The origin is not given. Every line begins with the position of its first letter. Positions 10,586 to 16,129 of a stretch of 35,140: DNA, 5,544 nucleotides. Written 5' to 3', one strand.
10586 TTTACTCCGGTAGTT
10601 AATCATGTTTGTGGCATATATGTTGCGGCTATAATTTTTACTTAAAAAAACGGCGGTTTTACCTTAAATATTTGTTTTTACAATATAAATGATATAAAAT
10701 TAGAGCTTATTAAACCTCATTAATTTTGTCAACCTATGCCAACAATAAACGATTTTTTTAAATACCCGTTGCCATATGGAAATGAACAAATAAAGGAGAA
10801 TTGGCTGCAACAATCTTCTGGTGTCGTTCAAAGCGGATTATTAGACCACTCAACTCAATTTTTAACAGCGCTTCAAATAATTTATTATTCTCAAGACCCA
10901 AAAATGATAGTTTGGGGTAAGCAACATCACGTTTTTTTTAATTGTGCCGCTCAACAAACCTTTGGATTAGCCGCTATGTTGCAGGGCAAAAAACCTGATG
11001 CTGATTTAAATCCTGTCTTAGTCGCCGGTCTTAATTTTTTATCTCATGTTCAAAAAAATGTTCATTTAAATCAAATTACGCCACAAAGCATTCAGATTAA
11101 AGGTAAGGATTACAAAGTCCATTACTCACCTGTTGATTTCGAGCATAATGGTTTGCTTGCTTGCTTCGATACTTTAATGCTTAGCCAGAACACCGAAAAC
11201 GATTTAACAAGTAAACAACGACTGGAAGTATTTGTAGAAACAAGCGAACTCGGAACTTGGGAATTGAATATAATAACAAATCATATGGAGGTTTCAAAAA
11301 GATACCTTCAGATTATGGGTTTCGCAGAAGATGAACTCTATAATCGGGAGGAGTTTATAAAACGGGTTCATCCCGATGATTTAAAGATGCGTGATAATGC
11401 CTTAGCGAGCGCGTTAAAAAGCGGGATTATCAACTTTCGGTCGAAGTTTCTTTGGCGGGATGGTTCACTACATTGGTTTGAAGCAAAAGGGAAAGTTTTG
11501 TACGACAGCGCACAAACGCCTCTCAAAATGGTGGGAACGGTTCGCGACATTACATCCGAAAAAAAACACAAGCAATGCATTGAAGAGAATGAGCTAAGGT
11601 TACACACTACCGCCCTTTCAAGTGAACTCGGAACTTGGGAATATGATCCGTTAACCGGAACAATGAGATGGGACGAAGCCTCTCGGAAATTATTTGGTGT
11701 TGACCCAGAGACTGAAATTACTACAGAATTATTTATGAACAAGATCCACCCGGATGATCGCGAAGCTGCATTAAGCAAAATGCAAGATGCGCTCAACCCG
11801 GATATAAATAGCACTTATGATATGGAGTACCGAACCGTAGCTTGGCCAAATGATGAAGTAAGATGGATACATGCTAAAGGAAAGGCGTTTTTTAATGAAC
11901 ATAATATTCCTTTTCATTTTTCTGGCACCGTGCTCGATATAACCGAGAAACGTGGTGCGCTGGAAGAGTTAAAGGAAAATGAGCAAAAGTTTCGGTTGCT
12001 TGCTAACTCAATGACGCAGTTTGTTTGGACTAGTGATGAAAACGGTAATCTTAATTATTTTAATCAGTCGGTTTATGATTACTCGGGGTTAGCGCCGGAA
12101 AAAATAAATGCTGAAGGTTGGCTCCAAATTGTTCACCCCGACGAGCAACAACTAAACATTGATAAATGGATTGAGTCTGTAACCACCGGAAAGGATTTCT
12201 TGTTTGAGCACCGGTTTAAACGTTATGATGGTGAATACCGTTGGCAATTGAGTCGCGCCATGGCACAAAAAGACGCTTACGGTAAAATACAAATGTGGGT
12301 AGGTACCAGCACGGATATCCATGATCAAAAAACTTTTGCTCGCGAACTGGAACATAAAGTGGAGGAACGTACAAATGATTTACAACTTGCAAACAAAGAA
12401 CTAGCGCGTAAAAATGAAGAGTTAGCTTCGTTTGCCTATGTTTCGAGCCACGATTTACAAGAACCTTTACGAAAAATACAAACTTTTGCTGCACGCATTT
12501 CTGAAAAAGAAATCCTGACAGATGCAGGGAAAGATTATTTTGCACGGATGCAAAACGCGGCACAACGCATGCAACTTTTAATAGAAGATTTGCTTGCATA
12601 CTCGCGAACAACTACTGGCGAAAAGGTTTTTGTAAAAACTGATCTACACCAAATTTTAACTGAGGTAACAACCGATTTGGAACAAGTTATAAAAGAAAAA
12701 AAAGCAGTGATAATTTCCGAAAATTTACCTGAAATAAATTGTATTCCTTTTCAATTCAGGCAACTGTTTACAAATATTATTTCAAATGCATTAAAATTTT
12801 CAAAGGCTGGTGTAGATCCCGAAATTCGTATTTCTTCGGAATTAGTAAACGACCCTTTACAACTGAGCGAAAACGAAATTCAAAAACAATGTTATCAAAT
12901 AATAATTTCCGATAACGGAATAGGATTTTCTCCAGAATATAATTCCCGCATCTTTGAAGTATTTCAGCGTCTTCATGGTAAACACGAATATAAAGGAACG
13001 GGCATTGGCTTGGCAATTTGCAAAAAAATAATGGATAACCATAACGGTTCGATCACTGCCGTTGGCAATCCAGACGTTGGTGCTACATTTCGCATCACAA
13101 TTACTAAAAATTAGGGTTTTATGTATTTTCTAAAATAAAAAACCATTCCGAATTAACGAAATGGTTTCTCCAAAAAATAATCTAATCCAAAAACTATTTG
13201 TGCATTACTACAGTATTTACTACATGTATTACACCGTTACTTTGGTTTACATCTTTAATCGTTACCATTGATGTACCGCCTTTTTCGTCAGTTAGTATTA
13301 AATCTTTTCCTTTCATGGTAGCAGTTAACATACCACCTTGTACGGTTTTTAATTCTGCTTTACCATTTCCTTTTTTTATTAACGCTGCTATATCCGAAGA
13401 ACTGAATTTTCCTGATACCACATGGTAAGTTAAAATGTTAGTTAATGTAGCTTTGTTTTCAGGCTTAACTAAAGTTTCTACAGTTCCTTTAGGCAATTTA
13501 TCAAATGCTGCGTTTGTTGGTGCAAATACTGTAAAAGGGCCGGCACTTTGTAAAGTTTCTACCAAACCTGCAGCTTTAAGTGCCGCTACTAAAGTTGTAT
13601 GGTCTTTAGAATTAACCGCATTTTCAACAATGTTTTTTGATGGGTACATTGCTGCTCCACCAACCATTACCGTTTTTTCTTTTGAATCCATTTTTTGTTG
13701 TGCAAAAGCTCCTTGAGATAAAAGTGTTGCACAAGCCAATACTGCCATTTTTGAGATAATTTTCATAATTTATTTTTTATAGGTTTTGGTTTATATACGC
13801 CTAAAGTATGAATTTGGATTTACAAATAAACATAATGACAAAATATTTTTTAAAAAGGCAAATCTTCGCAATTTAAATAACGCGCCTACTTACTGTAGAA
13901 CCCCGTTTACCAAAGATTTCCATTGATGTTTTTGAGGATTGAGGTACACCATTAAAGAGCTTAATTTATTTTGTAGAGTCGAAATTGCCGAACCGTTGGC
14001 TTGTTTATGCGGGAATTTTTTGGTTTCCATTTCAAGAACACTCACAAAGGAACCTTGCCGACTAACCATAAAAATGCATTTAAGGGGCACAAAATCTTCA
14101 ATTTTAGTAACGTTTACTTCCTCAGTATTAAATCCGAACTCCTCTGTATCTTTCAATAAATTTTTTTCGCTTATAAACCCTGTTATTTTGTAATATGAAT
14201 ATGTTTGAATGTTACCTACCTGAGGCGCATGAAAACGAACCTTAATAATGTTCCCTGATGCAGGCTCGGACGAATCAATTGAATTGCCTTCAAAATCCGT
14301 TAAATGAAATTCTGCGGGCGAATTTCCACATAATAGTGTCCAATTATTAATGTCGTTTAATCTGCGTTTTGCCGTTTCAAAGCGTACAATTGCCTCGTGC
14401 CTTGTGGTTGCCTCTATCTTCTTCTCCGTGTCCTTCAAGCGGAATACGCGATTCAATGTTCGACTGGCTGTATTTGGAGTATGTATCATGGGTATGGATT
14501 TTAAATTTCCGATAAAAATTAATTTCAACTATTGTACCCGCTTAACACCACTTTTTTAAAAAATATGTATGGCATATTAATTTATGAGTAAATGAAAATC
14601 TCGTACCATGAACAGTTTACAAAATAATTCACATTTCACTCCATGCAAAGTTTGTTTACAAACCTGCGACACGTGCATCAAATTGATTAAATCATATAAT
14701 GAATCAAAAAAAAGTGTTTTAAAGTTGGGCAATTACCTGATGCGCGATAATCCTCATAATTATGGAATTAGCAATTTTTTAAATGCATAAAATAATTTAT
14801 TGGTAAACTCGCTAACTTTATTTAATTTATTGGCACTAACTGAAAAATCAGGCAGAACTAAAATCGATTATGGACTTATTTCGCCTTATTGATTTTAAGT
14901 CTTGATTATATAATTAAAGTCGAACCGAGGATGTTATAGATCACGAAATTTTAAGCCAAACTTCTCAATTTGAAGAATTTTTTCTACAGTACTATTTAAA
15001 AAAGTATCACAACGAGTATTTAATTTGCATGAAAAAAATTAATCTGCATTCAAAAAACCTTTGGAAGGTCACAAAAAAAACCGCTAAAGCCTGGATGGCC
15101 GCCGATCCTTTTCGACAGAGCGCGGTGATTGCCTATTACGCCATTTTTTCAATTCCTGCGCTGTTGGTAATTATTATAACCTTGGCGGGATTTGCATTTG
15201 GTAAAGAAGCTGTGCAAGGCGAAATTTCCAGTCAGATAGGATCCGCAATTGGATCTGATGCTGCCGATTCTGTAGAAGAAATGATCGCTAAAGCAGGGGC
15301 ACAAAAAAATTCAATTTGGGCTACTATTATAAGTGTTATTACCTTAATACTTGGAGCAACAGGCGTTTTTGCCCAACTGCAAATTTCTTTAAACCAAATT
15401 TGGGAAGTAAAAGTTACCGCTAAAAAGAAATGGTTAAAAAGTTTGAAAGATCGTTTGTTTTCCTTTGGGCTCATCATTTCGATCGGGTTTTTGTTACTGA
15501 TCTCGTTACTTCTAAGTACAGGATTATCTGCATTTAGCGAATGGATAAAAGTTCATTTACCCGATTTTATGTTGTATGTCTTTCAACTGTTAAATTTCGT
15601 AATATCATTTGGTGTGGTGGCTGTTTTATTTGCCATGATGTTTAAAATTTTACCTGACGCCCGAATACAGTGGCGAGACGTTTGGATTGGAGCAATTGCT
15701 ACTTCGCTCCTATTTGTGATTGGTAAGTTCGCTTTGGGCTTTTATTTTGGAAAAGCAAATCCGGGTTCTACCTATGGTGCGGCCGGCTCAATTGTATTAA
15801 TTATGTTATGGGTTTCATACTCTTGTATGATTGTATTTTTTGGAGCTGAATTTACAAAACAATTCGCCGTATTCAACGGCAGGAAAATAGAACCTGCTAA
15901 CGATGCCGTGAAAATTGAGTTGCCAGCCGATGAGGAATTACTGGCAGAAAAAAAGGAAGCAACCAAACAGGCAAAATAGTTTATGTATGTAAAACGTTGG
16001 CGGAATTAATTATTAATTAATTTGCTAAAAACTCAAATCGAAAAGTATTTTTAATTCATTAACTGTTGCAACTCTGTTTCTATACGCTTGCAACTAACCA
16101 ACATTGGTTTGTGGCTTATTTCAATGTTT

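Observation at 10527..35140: Sigma-54 signalling hub embedded in a set of general-stress or dormancy-type genes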

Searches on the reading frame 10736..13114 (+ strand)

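Call 4: search_protein_families(library=pfam, proteins=[window:10736-13114:+], max_evalue=0.01)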
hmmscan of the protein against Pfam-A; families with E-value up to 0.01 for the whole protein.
window:10736-13114:+ (792 aa): 6 families
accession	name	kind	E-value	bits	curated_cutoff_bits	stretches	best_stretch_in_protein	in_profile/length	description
PF08447.18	PAS_3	-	1.4e-48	163.5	25.6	3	184-269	2-89/89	PAS fold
PF02518.31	HATPase_c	-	8.7e-21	74.9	26.4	1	673-789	5-107/111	Histidine kinase-, DNA gyrase B-, and HSP90-like ATPase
PF00989.32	PAS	-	2.4e-17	63.4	22.6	2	418-528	2-113/113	PAS fold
PF13426.13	PAS_9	-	1.1e-12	48.5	27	1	430-529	4-102/103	PAS domain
PF08448.16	PAS_4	-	4.7e-11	43.3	23.1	1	428-532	6-109/110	PAS fold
PF00512.31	HisKA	-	2.9e-09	37.3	26.9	1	565-627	4-65/66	His Kinase A (phospho-acceptor) domain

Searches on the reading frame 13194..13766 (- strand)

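Call 4: search_protein_families(library=pfam, proteins=[window:13194-13766:-], max_evalue=0.01)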
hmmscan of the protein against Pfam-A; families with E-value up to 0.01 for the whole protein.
window:13194-13766:- (190 aa): 1 family
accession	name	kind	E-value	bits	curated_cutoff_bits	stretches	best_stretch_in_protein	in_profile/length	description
PF02469.27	Fasciclin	-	2.6e-33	115.3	22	1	55-188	2-122/123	Fasciclin domain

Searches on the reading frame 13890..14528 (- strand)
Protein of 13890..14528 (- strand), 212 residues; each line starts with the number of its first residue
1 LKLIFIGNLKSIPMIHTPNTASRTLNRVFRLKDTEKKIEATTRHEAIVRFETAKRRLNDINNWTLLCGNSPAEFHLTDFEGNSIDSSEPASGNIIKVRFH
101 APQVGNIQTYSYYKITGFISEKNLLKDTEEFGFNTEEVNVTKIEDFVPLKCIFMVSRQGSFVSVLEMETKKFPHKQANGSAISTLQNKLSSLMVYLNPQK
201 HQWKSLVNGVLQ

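Call 4: search_protein_families(library=pfam, proteins=[window:13890-14528:-], max_evalue=0.01)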
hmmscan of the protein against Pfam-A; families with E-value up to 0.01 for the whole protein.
window:13890-14528:- (212 aa): 0 families

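Call 10: search_protein_families(library=pfam, proteins=[window:13890-14528:-], max_evalue=0.1)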
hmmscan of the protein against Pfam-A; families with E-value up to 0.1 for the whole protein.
window:13890-14528:- (212 aa): 0 families

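Call 93: search_protein_families(library=ncbifam, proteins=[window:13890-14528:-], max_evalue=0.01)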
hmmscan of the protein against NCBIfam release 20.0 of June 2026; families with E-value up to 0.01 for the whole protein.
window:13890-14528:- (212 aa): 0 families

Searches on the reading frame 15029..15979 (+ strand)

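Call 4: search_protein_families(library=pfam, proteins=[window:15029-15979:+], max_evalue=0.01)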
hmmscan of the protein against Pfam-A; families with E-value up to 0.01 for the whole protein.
window:15029-15979:+ (316 aa): 1 family
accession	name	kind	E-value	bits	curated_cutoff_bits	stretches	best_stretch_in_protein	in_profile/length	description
PF03631.20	Virul_fac_BrkB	-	2.7e-48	165.3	33.7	1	29-279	7-255/259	Virulence factor BrkB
